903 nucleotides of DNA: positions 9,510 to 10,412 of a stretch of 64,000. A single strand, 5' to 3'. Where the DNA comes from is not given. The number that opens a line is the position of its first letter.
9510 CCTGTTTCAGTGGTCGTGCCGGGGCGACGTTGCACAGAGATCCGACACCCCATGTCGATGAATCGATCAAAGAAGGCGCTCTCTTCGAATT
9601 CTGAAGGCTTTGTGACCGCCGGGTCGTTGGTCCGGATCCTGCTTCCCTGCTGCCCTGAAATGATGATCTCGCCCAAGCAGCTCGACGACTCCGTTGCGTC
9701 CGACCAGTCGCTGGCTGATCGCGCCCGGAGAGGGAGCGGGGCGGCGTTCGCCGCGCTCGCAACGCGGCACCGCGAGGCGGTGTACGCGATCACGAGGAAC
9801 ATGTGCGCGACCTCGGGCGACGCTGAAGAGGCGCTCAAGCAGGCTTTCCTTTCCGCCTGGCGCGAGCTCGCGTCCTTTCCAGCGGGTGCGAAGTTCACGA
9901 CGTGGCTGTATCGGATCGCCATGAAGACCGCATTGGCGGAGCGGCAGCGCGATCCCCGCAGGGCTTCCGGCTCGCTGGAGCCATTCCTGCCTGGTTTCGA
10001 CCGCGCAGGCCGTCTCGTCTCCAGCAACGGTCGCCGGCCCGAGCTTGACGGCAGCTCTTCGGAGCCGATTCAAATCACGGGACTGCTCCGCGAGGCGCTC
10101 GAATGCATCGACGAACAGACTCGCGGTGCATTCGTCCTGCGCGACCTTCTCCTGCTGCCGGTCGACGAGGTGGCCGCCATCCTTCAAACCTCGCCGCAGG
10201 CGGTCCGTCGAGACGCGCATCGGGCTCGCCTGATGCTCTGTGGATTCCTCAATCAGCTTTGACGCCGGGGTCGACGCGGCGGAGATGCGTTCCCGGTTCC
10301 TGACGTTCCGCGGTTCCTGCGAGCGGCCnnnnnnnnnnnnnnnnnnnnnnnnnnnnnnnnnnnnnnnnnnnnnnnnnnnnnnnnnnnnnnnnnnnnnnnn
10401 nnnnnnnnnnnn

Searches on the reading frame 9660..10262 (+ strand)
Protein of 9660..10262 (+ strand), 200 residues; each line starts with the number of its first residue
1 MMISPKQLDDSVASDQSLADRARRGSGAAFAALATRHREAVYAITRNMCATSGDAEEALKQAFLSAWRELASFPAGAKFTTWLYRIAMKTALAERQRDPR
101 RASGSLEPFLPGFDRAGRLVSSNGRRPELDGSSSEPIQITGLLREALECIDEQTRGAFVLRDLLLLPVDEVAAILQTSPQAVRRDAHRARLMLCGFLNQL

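Call 8: search_protein_families(library=pfam, proteins=[window:9660-10262:+])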
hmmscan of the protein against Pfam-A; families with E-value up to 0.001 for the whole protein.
window:9660-10262:+ (200 aa): 2 families
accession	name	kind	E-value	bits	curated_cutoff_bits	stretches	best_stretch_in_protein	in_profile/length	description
PF04542.20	Sigma70_r2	-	1.5e-10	41.1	24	1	33-95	1-65/71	Sigma-70 region 2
PF08281.18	Sigma70_r4_2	-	2.1e-09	37.3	25.7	1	142-193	3-54/54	Sigma-70, region 4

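Call 33: find_homologous_proteins(query=window:9660-10262:+, max_evalue=1e-20)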
Query window:9660-10262:+ (200 aa): 133 proteins with E <= 1e-20 among 3255 candidates; the best 120 are listed.
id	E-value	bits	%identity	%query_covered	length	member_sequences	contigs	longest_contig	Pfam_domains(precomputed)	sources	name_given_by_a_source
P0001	1.1e-120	418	98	100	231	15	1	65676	PF04542.21,PF08281.19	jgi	jgi:RNA polymerase sigma-70 factor, ECF subfamily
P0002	4.7e-112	390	91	100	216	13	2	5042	PF04542.21,PF08281.19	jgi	-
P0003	6.2e-107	373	87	100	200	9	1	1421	PF04542.21,PF08281.19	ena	-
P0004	1.7e-105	369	87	100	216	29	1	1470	PF04542.21,PF08281.19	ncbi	-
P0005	2.5e-105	368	86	100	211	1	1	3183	PF04542.21,PF08281.19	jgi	jgi:RNA polymerase sigma-70 factor (ECF subfamily)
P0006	1.5e-104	366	86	100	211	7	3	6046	PF04542.21,PF08281.19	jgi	jgi:RNA polymerase sigma-70 factor (ECF subfamily)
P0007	3.8e-104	364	86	100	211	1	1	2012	PF04542.21,PF08281.19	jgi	jgi:RNA polymerase sigma-70 factor, ECF subfamily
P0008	4.3e-104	364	85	100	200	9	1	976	PF04542.21,PF08281.19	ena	-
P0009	3.6e-103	361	86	100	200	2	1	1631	PF04542.21,PF08281.19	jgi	jgi:RNA polymerase sigma-70 factor (ECF subfamily)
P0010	1.4e-102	359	85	100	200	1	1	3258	PF04542.21,PF08281.19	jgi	jgi:RNA polymerase sigma-70 factor (ECF subfamily)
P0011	1.9e-102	359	84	100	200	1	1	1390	PF04542.21,PF08281.19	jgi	jgi:RNA polymerase sigma-70 factor (ECF subfamily)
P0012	1.6e-101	356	82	100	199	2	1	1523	PF04542.21,PF08281.19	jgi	-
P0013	1.5e-98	346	83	100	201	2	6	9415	PF04542.21,PF08281.19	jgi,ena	-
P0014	2.6e-96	339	81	100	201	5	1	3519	PF04542.21,PF08281.19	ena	-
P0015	3.2e-90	319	77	100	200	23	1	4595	PF04542.21,PF08281.19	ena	-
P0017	1.9e-87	310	74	100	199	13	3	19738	PF04542.21,PF08281.19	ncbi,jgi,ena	-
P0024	6.4e-84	298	72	99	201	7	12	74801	PF04542.21,PF08281.19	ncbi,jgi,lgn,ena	-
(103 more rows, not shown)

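Call 34: find_encoding_contigs(protein=P0013, flank=5000, max_places=2)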
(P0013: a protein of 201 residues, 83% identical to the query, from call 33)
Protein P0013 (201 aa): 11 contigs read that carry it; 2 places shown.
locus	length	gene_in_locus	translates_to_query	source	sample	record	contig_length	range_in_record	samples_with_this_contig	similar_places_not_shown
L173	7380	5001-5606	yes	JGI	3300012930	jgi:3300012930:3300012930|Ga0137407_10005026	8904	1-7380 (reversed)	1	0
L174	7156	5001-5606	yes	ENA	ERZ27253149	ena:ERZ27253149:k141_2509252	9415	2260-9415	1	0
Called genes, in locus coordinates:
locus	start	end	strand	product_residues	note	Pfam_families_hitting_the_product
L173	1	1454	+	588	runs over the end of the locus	PF05524:PEP-utilisers_N, PF00391:PEP-utilizers, PF02896:PEP-utilizers_C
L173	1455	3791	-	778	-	PF13493:DUF4118, PF00989:PAS, PF13188:PAS_8 (faint), PF08448:PAS_4, PF13426:PAS_9 (weak), PF08448:PAS_4, PF00512:HisKA (weak), PF02518:HATPase_c, +1 more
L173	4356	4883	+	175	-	PF00691:OmpA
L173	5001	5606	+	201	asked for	PF04542:Sigma70_r2, PF08281:Sigma70_r4_2 (weak)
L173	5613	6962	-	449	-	PF00072:Response_reg, PF00158:Sigma54_activat, PF14532:Sigma54_activ_2, PF00004:AAA (weak), PF07728:AAA_5, PF25601:AAA_lid_14, PF02954:HTH_8, PF18024:HTH_50 (weak)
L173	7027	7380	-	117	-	?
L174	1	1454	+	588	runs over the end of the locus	PF05524:PEP-utilisers_N, PF00391:PEP-utilizers, PF02896:PEP-utilizers_C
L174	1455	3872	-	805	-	PF13493:DUF4118, PF00989:PAS, PF08448:PAS_4, PF13188:PAS_8 (faint), PF13426:PAS_9 (weak), PF08448:PAS_4, PF00512:HisKA (weak), PF02518:HATPase_c, +1 more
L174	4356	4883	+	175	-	PF00691:OmpA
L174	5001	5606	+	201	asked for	PF04542:Sigma70_r2, PF08281:Sigma70_r4_2 (weak)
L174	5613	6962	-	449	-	PF00072:Response_reg, PF00158:Sigma54_activat, PF14532:Sigma54_activ_2, PF00004:AAA (weak), PF07728:AAA_5, PF25601:AAA_lid_14, PF02954:HTH_8, PF18024:HTH_50 (weak)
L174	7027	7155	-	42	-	?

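Call 35: find_encoding_contigs(protein=P0017, flank=5000, max_places=2)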
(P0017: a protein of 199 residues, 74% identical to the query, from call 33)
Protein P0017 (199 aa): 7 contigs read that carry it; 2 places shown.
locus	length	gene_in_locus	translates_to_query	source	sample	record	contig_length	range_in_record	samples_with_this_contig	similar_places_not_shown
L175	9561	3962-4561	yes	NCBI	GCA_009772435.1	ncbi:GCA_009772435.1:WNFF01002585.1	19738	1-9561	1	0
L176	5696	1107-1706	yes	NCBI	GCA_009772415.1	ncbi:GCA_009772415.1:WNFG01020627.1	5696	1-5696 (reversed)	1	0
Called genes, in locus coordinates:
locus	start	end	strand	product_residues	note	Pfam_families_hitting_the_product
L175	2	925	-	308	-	?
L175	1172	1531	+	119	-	-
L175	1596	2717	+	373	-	-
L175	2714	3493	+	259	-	-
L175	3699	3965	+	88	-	-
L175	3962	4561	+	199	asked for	PF04542:Sigma70_r2, PF08281:Sigma70_r4_2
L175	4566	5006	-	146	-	PF25601:AAA_lid_14, PF02954:HTH_8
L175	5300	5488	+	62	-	-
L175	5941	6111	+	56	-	-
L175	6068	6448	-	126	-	PF00072:Response_reg, PF06490:FleQ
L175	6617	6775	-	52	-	-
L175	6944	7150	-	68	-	-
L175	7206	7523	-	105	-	-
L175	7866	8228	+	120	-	PF07731:Cu-oxidase_2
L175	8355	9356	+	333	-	-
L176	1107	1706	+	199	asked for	PF04542:Sigma70_r2, PF08281:Sigma70_r4_2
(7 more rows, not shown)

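Call 36: find_encoding_contigs(protein=P0024, flank=5000, max_places=3)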
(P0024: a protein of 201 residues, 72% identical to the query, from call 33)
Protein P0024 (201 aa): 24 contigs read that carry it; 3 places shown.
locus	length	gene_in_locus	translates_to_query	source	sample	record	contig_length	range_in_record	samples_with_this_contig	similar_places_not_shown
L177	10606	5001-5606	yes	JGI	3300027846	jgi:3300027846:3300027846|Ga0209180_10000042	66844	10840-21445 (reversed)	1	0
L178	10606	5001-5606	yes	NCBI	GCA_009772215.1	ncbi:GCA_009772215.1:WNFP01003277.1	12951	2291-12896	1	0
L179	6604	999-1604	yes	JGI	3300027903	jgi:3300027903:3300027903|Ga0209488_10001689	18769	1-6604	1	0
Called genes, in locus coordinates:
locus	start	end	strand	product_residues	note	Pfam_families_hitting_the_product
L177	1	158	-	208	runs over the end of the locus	PF00072:Response_reg, PF00196:GerE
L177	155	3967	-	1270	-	PF00989:PAS, PF08448:PAS_4, PF13188:PAS_8, PF13426:PAS_9, PF08447:PAS_3, PF08447:PAS_3, PF08448:PAS_4, PF00512:HisKA, +3 more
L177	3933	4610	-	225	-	PF14417:MEDS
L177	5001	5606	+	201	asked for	PF04542:Sigma70_r2, PF08281:Sigma70_r4_2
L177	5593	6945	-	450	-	PF00072:Response_reg, PF00158:Sigma54_activat, PF14532:Sigma54_activ_2, PF07728:AAA_5 (weak), PF25601:AAA_lid_14, PF02954:HTH_8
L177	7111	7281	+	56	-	-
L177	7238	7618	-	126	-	PF00072:Response_reg, PF06490:FleQ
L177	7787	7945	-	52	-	-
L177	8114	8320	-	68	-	-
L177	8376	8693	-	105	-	-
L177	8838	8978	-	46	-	-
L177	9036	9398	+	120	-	PF07731:Cu-oxidase_2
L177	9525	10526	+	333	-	-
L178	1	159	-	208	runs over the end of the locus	PF00072:Response_reg, PF00196:GerE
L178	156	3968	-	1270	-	PF00989:PAS, PF08448:PAS_4, PF13188:PAS_8, PF13426:PAS_9, PF08447:PAS_3, PF08447:PAS_3, PF08448:PAS_4, PF00512:HisKA, +3 more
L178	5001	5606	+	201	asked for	PF04542:Sigma70_r2, PF08281:Sigma70_r4_2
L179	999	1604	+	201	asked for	PF04542:Sigma70_r2, PF08281:Sigma70_r4_2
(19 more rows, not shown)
